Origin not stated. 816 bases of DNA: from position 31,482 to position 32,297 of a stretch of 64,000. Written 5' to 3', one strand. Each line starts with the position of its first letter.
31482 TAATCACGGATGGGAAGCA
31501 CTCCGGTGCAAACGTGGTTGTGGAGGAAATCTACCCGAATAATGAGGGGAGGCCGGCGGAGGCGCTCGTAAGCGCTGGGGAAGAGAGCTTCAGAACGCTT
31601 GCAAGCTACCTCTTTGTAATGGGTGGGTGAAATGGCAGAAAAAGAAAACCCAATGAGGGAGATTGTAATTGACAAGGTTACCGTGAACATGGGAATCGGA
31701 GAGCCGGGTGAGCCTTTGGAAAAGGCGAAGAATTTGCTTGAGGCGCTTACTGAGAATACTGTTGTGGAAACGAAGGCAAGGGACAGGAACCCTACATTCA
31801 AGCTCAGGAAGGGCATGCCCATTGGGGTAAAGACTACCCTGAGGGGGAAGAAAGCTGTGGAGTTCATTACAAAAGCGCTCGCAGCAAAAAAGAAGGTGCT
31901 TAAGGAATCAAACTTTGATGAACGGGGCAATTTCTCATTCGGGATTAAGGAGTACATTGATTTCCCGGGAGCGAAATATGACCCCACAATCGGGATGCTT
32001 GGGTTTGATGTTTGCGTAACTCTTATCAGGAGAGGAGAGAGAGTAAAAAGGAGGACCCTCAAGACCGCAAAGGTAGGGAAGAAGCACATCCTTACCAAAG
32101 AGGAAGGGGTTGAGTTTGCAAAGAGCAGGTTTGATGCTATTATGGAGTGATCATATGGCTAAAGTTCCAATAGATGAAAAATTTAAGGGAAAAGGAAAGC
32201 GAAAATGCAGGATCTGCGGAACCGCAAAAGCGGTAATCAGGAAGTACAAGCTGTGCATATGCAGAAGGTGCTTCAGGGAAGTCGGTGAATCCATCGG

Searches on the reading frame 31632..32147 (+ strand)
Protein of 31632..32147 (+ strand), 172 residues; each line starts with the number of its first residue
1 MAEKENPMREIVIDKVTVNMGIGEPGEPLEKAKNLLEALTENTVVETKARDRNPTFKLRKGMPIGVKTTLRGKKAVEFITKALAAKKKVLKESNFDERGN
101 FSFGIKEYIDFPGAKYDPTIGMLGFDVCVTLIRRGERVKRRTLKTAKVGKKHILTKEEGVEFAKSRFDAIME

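Call 99: list_cluster_members(proteins=[window:31632-32147:+, window:32323-32706:+, window:32732-33226:+, window:34828-35481:+, window:33656-34240:+, window:34248-34820:+, window:35924-36310:+, window:16093-17850:-, window:59692-62859:+, window:13965-15167:+])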
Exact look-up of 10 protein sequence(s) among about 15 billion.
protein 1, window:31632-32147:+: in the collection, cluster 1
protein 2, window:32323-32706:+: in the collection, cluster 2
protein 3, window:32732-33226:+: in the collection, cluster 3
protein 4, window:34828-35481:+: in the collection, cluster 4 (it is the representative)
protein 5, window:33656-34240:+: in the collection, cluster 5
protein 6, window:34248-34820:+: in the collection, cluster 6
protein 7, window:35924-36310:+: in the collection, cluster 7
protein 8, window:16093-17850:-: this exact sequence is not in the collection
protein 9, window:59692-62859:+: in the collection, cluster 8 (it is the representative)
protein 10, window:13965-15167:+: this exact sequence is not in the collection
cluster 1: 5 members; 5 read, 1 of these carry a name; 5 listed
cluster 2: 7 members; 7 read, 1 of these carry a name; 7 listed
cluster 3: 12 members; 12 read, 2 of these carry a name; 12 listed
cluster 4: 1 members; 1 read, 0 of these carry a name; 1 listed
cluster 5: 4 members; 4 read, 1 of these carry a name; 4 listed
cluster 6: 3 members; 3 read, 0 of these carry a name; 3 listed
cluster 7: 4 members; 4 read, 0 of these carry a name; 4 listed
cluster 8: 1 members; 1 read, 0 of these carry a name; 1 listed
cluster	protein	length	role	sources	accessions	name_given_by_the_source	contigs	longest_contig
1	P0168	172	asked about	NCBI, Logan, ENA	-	-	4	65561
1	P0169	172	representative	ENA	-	-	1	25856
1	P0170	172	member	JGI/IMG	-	large subunit ribosomal protein L5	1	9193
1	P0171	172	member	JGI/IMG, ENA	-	-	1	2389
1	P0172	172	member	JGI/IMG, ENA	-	-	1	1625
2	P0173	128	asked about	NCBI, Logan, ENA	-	-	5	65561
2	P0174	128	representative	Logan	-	-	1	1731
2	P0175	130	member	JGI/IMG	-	small subunit ribosomal protein S8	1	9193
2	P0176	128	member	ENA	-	-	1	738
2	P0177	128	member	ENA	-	-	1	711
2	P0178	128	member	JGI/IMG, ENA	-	-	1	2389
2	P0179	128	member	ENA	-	-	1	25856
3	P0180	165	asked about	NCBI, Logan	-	-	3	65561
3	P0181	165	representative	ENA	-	-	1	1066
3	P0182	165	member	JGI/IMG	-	large subunit ribosomal protein L6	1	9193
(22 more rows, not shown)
